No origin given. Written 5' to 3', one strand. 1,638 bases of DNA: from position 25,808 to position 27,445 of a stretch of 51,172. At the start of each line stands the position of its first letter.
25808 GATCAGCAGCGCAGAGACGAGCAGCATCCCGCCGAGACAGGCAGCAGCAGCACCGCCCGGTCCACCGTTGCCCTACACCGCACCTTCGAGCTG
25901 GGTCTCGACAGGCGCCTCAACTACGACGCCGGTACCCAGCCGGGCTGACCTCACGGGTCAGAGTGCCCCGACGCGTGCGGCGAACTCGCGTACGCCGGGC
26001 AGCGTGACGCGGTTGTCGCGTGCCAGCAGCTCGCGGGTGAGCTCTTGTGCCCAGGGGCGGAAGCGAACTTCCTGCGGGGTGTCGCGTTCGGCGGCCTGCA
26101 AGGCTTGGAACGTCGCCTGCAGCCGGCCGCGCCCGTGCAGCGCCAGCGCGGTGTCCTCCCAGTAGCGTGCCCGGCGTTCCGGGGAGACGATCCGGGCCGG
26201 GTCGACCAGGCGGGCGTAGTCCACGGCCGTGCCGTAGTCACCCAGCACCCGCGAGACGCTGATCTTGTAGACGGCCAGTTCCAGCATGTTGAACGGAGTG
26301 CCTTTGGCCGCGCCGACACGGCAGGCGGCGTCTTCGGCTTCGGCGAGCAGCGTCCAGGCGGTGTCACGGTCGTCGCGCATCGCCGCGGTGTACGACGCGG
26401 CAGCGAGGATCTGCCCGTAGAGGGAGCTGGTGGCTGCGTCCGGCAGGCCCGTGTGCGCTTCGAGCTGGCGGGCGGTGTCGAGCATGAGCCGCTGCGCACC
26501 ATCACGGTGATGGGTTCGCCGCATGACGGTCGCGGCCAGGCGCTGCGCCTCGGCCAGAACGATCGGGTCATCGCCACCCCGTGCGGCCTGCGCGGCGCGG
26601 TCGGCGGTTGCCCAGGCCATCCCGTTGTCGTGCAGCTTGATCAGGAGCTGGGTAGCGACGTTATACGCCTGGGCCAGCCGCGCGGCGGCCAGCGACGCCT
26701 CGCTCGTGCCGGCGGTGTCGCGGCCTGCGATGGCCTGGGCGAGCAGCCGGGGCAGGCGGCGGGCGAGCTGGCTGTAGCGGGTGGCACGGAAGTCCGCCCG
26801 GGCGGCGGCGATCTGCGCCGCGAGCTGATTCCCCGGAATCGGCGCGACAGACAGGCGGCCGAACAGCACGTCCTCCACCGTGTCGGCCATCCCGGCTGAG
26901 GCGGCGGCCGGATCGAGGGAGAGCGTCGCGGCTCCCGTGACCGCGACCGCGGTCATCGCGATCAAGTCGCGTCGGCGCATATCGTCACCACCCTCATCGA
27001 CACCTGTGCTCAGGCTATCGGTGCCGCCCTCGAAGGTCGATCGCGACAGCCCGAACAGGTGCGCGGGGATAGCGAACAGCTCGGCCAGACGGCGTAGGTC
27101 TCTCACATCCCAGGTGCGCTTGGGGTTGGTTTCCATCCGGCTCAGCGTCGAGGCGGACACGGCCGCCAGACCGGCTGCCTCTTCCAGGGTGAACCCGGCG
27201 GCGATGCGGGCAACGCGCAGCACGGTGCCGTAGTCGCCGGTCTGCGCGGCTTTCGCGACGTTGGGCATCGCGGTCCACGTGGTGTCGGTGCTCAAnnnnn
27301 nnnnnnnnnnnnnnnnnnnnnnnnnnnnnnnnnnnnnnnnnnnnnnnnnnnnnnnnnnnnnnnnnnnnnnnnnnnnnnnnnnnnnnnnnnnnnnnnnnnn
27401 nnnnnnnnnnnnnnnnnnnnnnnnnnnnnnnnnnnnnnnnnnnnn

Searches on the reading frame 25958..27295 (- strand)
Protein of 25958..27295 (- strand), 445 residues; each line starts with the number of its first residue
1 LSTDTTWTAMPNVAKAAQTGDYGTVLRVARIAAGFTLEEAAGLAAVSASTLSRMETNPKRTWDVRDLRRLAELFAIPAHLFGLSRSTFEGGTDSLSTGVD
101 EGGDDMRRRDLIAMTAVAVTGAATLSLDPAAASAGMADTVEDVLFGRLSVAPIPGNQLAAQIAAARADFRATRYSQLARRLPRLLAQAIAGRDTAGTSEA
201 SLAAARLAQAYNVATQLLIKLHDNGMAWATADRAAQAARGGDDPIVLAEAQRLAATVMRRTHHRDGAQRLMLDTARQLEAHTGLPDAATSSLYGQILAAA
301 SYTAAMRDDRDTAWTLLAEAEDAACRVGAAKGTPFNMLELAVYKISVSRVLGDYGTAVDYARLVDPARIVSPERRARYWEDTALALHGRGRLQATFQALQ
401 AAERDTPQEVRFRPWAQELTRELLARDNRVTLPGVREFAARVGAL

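Call 32: search_protein_families(library=pfam, proteins=[window:25958-27295:-], max_evalue=0.001)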
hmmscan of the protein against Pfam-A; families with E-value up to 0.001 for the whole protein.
window:25958-27295:- (445 aa): 3 families
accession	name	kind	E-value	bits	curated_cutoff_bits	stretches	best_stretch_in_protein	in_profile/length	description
PF13560.12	HTH_31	-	2.3e-08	34.7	27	1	22-78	2-58/64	Helix-turn-helix domain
PF01381.28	HTH_3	-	9.6e-06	26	23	1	26-77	1-51/55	Helix-turn-helix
PF12844.13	HTH_19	-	0.00081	19.7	30.2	0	26-78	4-55/64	Helix-turn-helix domain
